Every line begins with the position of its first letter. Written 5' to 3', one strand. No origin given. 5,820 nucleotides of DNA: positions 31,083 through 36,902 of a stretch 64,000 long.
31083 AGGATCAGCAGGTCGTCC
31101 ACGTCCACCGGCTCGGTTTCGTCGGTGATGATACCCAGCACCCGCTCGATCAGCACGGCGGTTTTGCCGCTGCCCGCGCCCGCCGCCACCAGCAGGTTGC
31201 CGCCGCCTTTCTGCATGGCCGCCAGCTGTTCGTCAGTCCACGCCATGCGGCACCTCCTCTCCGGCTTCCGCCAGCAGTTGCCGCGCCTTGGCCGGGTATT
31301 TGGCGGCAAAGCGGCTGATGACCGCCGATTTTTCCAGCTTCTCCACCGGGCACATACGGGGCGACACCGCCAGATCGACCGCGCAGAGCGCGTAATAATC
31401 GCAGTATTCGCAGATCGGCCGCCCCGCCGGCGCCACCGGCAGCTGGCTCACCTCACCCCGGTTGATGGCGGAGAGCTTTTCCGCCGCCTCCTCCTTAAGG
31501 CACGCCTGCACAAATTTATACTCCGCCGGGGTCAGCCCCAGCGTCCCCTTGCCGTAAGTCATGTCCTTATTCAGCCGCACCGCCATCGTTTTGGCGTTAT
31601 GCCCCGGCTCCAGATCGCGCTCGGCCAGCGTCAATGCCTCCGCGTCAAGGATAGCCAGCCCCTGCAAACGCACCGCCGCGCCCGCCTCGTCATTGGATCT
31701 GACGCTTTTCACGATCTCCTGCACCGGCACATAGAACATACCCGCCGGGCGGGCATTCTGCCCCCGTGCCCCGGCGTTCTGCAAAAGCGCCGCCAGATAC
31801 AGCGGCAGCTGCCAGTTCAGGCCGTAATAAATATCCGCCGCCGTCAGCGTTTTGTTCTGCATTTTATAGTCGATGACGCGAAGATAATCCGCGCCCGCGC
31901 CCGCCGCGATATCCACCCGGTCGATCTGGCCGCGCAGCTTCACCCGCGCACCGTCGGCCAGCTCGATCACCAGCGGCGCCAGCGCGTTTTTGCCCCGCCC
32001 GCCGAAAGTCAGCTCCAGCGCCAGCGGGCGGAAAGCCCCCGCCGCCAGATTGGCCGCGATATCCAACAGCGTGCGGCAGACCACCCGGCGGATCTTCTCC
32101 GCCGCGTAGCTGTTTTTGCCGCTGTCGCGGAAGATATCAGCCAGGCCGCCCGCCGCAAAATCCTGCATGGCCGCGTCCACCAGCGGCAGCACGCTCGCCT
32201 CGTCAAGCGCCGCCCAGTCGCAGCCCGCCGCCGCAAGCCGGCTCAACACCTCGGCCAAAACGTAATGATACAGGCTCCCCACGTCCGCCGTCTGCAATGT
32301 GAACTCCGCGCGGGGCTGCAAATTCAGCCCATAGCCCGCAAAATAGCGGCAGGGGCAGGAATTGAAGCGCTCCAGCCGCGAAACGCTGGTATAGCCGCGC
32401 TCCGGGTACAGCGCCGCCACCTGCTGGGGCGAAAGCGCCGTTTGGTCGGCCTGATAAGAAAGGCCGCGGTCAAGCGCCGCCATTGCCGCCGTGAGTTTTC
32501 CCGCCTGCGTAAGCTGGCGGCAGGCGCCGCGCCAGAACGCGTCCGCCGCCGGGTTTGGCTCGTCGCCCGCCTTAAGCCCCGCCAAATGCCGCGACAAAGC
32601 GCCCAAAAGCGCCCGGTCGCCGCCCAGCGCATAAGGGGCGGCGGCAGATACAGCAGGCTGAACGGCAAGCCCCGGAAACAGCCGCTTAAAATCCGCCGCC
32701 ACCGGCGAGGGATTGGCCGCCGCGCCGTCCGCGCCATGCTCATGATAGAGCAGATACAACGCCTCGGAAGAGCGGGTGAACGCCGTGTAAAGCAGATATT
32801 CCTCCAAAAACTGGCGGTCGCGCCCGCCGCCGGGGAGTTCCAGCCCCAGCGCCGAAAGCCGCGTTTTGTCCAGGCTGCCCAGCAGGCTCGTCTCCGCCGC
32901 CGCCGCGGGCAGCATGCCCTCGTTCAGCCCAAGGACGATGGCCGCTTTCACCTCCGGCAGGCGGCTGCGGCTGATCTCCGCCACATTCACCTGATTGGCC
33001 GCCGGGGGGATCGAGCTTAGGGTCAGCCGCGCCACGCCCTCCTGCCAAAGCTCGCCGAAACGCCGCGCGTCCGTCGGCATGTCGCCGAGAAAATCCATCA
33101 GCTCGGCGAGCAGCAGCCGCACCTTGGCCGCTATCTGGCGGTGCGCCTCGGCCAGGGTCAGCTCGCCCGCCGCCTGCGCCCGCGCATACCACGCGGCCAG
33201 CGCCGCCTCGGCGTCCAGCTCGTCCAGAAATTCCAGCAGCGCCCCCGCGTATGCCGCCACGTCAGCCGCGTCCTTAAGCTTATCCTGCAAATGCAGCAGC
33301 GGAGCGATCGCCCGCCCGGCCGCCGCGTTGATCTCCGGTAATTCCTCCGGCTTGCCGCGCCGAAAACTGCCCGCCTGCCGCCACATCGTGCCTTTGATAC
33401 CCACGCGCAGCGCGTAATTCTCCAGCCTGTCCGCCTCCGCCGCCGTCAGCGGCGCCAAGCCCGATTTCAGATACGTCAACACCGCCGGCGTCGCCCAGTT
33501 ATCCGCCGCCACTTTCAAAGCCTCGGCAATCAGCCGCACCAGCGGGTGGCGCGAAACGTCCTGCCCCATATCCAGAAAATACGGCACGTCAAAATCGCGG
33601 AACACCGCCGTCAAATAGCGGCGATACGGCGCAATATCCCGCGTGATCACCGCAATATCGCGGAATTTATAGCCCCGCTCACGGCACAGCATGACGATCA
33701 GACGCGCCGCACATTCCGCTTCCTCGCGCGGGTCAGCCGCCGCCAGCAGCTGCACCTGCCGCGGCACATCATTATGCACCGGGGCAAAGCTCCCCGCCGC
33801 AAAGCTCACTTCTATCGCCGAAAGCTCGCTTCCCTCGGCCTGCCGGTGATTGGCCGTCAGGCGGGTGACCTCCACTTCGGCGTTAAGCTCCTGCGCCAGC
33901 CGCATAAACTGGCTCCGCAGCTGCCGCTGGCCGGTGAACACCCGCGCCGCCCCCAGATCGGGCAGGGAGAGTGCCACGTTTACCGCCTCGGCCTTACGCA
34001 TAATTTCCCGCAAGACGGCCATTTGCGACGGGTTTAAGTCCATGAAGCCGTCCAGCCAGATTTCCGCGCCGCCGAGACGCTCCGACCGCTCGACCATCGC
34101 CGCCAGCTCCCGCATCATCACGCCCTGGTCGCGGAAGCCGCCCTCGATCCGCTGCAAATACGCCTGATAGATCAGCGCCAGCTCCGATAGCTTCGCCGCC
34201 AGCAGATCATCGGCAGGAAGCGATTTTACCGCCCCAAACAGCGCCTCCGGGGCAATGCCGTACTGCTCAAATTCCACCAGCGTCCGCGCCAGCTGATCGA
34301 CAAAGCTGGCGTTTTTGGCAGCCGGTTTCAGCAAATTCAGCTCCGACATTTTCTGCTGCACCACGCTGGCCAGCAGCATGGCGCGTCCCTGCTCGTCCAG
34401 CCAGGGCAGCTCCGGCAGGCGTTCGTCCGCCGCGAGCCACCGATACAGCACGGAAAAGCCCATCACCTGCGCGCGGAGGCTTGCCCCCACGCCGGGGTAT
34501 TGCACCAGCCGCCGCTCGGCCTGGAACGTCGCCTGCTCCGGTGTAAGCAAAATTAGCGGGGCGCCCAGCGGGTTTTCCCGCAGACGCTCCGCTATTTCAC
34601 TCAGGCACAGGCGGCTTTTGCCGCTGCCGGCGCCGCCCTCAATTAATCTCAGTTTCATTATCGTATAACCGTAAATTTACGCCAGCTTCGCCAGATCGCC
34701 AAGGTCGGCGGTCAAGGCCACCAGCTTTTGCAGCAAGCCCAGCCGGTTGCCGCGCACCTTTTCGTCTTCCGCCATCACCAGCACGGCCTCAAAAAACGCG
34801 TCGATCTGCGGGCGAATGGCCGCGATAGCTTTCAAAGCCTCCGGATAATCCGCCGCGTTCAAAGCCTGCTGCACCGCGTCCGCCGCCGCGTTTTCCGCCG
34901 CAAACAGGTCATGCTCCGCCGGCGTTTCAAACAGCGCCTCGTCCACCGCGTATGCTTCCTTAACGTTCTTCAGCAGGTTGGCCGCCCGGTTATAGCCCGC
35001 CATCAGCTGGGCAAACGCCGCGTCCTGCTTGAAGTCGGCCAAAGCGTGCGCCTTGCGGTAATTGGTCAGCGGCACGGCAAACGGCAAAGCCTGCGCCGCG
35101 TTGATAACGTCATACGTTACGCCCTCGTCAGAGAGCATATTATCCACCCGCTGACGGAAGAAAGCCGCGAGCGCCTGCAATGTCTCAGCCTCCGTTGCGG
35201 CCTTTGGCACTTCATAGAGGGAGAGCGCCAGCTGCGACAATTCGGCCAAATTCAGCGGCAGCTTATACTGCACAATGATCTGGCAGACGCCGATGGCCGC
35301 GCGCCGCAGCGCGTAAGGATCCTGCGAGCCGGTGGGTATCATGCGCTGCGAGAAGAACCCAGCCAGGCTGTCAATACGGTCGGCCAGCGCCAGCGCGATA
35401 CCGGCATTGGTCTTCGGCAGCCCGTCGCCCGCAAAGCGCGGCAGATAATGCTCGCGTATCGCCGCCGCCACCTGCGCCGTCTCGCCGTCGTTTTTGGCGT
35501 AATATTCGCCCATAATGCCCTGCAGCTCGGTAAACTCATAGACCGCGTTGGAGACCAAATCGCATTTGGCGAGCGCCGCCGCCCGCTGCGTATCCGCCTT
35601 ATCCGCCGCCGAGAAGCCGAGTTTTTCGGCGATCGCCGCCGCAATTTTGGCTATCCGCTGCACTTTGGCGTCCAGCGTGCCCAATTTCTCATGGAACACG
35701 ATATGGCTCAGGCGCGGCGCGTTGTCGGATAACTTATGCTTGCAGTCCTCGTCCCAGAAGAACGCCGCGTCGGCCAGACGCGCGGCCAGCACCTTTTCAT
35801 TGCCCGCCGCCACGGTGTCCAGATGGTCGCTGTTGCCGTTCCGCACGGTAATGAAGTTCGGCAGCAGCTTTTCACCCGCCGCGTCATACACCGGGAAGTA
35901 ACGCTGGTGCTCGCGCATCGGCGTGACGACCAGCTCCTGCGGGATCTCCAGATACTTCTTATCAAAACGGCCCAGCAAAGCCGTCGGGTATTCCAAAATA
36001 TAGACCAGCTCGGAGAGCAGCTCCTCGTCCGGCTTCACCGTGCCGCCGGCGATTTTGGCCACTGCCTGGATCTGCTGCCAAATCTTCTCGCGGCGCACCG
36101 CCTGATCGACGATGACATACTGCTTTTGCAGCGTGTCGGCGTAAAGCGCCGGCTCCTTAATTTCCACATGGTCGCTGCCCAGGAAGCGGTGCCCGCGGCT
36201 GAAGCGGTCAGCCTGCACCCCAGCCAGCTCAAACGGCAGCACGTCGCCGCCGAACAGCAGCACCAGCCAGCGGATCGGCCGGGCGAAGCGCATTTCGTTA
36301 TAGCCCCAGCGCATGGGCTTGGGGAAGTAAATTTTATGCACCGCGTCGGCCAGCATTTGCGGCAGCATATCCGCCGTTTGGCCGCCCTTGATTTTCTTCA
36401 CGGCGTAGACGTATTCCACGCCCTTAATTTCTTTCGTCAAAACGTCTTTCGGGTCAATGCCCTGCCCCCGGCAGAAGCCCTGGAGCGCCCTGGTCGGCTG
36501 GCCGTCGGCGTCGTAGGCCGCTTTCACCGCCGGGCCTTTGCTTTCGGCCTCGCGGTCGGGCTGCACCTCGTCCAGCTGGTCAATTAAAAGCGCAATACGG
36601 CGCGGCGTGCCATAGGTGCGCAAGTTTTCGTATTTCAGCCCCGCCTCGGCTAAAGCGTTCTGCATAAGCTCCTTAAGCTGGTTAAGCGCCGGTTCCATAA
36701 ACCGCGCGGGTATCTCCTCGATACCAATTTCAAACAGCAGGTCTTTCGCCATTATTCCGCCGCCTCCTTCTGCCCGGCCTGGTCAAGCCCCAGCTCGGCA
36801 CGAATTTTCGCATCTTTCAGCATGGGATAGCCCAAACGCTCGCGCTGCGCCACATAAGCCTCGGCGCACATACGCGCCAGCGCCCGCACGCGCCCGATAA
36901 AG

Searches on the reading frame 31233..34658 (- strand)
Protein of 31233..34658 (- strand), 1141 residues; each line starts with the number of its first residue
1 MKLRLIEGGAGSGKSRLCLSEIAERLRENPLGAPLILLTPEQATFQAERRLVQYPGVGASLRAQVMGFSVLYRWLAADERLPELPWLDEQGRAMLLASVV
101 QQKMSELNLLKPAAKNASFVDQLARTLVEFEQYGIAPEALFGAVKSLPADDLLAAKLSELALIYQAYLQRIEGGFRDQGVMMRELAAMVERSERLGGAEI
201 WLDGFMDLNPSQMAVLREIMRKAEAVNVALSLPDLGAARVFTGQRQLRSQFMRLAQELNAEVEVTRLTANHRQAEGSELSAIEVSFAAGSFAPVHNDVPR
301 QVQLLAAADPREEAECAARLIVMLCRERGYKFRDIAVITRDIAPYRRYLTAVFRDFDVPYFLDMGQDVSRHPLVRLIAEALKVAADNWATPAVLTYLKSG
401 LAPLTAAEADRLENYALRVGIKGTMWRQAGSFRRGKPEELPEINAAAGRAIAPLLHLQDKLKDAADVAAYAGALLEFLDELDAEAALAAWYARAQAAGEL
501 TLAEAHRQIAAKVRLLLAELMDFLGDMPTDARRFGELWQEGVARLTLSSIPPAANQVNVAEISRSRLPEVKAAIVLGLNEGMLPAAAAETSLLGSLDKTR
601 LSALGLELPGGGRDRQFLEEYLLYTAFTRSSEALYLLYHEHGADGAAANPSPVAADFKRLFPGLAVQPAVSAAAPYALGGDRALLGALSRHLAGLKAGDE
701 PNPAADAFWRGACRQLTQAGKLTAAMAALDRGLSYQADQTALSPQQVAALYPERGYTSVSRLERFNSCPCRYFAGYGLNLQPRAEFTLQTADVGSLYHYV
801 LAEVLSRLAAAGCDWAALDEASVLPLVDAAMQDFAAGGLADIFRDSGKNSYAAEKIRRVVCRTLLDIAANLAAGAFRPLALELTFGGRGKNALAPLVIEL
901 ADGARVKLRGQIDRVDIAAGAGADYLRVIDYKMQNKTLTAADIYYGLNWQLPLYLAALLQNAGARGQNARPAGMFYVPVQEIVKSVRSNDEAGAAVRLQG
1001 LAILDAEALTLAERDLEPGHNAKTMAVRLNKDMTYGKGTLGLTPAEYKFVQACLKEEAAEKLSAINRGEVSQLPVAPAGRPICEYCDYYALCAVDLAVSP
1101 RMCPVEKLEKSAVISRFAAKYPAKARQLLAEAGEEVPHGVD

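Call 87: search_protein_families(library=pfam, proteins=[window:31233-34658:-], max_evalue=0.0001)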
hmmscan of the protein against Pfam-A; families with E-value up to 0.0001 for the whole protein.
window:31233-34658:- (1141 aa): 2 families
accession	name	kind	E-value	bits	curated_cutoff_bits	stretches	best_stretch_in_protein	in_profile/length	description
PF21445.3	ADDB_N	-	5.3e-65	219.9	26.6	1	6-283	2-290/290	ADDB, N-terminal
PF12705.13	PDDEXK_1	-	2.3e-38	133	22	1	757-1092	2-246/247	PD-(D/E)XK nuclease superfamily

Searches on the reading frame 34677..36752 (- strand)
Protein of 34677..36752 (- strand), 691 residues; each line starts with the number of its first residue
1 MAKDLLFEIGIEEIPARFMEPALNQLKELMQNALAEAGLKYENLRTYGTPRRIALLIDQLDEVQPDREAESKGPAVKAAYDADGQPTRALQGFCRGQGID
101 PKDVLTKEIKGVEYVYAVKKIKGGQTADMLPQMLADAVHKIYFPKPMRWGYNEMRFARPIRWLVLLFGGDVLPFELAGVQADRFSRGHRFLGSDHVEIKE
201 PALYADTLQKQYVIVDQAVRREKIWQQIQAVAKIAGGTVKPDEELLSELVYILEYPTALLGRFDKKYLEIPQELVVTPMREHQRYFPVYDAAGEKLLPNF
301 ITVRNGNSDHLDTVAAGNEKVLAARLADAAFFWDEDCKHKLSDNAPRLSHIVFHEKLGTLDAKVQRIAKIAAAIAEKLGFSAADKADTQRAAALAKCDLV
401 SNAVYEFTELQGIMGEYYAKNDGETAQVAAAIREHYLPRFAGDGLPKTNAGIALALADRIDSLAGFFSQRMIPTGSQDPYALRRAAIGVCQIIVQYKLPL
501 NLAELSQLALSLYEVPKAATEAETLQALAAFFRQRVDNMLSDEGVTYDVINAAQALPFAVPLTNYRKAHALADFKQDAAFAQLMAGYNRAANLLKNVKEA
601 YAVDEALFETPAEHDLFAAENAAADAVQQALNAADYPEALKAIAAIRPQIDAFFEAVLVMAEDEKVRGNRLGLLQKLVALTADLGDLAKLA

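Call 87: search_protein_families(library=pfam, proteins=[window:34677-36752:-], max_evalue=0.0001)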
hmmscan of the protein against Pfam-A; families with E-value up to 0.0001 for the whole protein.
window:34677-36752:- (691 aa): 2 families
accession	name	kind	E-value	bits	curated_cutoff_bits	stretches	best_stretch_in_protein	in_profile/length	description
PF02092.22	tRNA_synt_2f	-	6.1e-218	725.5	29.2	1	5-553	1-534/536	Glycyl-tRNA synthetase beta subunit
PF05746.21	DALR_1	-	2.1e-07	31.5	22.3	1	585-676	3-97/117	DALR anticodon binding domain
